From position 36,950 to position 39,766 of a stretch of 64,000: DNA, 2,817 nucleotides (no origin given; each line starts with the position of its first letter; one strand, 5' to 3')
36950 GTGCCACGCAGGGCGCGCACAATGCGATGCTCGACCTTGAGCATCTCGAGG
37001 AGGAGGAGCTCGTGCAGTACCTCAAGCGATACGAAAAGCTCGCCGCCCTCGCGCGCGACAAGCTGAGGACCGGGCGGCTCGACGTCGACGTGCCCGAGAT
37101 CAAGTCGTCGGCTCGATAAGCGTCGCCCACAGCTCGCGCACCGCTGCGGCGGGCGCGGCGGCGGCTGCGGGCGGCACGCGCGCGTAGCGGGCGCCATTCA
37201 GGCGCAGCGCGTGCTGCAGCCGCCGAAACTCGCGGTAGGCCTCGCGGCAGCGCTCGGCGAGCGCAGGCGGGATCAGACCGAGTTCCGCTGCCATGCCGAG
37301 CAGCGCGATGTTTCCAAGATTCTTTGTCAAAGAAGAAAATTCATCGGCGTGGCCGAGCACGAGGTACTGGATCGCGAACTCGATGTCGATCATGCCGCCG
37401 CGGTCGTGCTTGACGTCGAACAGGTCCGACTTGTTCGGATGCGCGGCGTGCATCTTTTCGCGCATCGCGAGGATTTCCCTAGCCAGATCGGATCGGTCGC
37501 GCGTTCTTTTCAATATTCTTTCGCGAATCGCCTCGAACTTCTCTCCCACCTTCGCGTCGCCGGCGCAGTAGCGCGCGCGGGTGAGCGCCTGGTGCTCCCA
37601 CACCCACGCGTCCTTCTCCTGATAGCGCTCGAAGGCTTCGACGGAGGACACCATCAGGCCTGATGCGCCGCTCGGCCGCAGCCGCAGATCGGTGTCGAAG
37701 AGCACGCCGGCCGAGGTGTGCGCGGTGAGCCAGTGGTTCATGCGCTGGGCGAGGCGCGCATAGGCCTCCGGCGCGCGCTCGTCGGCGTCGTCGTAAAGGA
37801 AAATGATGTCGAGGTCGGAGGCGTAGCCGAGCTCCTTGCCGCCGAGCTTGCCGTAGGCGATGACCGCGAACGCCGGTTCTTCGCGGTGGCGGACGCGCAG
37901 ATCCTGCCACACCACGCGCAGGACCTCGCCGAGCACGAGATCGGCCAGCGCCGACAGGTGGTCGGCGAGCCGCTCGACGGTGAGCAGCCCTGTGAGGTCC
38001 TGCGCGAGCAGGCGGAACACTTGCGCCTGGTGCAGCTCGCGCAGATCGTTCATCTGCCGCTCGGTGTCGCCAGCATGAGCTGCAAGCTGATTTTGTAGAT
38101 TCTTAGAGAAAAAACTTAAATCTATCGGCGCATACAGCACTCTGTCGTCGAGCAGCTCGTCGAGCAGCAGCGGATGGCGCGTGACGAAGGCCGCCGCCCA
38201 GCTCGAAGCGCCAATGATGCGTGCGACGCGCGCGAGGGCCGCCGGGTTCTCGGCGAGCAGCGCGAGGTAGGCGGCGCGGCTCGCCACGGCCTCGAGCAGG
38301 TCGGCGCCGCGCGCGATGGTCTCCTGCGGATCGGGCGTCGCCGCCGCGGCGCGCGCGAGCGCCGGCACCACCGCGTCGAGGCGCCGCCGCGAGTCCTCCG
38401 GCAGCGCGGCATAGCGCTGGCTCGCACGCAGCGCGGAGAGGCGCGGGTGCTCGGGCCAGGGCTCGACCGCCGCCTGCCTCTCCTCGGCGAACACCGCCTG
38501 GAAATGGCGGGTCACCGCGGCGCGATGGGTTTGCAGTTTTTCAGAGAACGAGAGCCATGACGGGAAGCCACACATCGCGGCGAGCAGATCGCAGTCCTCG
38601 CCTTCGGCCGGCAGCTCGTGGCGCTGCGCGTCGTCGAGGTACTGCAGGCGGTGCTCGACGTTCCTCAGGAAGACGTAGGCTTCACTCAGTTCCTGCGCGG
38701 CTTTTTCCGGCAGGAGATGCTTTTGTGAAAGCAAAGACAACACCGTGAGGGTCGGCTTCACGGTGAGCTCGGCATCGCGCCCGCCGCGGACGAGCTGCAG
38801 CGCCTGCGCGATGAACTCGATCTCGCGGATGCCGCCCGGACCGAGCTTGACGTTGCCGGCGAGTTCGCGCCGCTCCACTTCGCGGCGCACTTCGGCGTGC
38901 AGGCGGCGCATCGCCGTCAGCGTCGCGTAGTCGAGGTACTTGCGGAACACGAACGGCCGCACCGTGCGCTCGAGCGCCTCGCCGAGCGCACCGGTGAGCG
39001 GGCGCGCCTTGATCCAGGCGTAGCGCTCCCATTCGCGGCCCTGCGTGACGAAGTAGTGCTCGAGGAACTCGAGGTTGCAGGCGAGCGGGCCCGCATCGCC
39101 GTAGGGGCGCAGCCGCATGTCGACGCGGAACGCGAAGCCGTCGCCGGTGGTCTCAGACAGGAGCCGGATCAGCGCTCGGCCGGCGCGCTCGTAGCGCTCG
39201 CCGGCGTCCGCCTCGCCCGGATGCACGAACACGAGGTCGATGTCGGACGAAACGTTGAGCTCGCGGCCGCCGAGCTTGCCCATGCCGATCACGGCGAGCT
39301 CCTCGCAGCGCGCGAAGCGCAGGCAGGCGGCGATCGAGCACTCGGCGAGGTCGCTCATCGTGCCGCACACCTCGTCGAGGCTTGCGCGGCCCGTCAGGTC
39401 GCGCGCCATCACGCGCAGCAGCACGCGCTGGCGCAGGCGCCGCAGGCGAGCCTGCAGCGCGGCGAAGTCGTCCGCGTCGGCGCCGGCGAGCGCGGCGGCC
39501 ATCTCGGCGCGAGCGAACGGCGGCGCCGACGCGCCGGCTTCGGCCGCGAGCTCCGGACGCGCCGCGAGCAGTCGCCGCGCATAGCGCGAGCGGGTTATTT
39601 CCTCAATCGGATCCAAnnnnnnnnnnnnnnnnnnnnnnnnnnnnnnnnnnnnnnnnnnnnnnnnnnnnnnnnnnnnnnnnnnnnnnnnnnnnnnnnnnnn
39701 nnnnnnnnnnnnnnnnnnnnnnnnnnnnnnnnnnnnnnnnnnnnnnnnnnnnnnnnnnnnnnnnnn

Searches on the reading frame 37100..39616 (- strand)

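Call 90: search_protein_families(library=pfam, proteins=[window:37100-39616:-], max_evalue=0.00001)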
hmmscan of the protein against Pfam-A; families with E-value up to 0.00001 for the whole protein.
window:37100-39616:- (838 aa): 2 families
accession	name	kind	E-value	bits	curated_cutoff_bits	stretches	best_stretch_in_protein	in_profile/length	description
PF03710.21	GlnE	-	9.9e-118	392.5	24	2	462-696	2-251/252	Glutamate-ammonia ligase adenylyltransferase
PF08335.16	GlnD_UR_UTase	-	8.3e-39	133.3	21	2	238-376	2-141/141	GlnD PII-uridylyltransferase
